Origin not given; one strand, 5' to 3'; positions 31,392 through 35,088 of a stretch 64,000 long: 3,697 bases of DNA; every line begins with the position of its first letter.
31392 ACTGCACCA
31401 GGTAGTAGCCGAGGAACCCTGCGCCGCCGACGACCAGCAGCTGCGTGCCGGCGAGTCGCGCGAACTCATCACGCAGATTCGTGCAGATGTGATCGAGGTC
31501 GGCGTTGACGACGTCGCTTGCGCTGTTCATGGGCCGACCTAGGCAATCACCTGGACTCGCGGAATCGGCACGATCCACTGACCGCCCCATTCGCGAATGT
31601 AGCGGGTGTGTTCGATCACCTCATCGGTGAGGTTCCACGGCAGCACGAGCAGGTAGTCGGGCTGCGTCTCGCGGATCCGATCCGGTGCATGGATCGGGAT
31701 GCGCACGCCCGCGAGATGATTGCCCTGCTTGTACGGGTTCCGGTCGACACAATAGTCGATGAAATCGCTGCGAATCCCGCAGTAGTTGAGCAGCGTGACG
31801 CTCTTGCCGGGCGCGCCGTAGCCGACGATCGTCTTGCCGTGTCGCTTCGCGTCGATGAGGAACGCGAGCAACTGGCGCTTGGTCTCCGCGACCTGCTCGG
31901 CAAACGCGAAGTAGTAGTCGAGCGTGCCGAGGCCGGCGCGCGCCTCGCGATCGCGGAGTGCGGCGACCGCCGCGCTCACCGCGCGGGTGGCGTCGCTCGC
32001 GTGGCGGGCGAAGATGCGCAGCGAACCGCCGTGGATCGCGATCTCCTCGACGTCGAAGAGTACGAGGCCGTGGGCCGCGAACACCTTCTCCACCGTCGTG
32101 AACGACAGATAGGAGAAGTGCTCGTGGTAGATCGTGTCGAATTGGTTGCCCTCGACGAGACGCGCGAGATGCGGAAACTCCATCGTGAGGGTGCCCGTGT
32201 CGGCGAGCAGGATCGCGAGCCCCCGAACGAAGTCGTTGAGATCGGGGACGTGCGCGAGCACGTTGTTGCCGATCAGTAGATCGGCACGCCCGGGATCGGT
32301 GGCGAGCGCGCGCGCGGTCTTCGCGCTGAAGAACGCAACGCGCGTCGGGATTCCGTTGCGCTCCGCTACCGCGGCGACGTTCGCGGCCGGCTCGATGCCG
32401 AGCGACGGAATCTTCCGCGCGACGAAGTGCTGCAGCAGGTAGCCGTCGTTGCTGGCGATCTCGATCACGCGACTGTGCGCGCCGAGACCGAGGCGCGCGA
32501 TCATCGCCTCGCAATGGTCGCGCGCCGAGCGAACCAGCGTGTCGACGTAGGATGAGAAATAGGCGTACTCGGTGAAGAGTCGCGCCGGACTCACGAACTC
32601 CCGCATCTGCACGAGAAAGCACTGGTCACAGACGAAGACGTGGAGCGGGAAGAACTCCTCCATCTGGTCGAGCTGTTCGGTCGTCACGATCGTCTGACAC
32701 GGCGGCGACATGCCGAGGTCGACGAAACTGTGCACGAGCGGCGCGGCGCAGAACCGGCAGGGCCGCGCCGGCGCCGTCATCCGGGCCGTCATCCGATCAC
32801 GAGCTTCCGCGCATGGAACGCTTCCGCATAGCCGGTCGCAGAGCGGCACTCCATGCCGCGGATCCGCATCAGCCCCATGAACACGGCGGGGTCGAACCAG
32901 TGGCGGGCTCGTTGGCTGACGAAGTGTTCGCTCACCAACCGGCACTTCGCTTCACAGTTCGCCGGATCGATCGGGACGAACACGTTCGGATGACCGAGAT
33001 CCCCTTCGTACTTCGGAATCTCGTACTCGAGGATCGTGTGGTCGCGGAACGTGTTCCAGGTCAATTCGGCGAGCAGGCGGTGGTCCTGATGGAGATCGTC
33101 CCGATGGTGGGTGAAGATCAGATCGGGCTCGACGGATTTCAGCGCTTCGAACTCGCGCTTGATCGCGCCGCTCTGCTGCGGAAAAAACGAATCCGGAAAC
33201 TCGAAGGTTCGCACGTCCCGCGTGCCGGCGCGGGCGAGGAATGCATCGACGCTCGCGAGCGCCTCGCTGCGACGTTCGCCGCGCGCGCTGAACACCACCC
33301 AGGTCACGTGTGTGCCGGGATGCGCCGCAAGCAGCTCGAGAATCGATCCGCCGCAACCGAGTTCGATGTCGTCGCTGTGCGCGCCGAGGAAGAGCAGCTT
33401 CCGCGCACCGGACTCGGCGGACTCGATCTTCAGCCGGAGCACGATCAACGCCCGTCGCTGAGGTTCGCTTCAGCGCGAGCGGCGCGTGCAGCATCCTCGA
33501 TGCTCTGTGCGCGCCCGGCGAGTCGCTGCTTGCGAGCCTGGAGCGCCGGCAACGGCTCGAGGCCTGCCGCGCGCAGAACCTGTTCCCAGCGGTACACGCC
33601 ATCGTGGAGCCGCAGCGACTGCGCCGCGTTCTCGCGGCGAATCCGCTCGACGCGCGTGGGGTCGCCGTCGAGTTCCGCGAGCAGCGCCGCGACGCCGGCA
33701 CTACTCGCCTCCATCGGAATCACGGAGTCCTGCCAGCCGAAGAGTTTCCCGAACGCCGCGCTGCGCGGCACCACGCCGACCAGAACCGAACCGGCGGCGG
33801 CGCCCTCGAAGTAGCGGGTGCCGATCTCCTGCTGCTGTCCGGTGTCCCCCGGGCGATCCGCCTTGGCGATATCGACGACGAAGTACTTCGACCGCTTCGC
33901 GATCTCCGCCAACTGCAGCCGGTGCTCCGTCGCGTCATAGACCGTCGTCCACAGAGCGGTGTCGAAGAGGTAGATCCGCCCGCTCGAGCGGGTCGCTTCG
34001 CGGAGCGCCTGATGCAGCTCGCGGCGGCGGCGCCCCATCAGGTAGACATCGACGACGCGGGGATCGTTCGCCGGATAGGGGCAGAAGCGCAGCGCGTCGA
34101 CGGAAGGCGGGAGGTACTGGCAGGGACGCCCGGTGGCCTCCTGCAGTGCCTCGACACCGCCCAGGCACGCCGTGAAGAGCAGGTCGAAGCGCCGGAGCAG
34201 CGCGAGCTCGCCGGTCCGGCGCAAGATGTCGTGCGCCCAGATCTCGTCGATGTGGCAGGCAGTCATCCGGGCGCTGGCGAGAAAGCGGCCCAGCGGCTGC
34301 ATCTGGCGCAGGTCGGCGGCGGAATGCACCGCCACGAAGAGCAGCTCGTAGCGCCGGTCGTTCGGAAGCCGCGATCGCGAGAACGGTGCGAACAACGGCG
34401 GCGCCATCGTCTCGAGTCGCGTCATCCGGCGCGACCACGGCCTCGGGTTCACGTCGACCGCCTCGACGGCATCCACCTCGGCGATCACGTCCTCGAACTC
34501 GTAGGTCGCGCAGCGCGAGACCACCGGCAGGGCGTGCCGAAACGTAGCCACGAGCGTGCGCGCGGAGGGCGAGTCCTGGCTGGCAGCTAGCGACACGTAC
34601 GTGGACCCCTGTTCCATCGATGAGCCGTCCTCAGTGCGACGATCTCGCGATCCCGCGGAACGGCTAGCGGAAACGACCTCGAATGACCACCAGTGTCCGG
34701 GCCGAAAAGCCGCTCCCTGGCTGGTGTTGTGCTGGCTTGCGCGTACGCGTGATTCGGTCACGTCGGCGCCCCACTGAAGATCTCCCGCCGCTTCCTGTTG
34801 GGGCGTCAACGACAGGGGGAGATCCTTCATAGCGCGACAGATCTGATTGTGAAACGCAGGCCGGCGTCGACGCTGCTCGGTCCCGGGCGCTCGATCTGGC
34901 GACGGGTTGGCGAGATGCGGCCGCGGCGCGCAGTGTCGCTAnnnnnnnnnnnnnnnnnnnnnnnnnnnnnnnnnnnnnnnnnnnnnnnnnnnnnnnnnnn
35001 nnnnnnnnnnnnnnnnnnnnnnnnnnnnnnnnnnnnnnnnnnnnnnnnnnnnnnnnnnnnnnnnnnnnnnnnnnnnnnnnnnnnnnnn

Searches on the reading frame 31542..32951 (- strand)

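Call 77: search_protein_families(library=pfam, proteins=[window:31542-32951:-], max_evalue=0.001)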
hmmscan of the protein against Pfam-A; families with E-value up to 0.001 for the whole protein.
window:31542-32951:- (470 aa): 4 families
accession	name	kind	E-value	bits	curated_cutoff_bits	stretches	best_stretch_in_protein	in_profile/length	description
PF08484.17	Methyltransf_14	-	5.3e-64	215.3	23.5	1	306-464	2-160/160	C-methyltransferase C-terminal domain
PF08421.16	Methyltransf_13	-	3.3e-22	78.8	31.3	1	65-126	1-62/62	Putative zinc binding domain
PF13489.12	Methyltransf_23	-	1.5e-11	44.8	27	1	146-298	8-161/164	Methyltransferase domain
PF08242.18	Methyltransf_12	-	2.7e-06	28.5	30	1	164-255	2-98/98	Methyltransferase domain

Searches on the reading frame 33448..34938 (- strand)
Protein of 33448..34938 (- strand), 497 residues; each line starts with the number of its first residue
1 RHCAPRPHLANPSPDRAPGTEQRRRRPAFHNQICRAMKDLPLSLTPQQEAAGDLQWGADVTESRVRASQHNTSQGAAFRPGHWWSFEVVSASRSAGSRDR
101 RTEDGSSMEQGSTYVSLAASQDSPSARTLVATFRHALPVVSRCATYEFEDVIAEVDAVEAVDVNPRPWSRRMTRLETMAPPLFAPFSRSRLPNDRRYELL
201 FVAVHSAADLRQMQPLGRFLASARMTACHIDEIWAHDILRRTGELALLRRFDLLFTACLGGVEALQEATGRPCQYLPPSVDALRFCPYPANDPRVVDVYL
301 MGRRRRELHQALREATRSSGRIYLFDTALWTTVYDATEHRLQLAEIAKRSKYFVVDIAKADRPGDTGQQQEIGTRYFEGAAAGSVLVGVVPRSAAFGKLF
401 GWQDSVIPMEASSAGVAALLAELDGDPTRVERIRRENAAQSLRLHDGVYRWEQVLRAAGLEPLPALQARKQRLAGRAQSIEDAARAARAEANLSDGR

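Call 77: search_protein_families(library=pfam, proteins=[window:33448-34938:-], max_evalue=0.001)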
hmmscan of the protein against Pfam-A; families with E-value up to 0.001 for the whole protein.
window:33448-34938:- (497 aa): 1 family
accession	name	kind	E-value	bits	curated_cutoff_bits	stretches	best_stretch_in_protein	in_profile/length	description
PF13524.12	Glyco_trans_1_2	-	3.6e-07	30.7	25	1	306-455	3-143/144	Glycosyl transferase-like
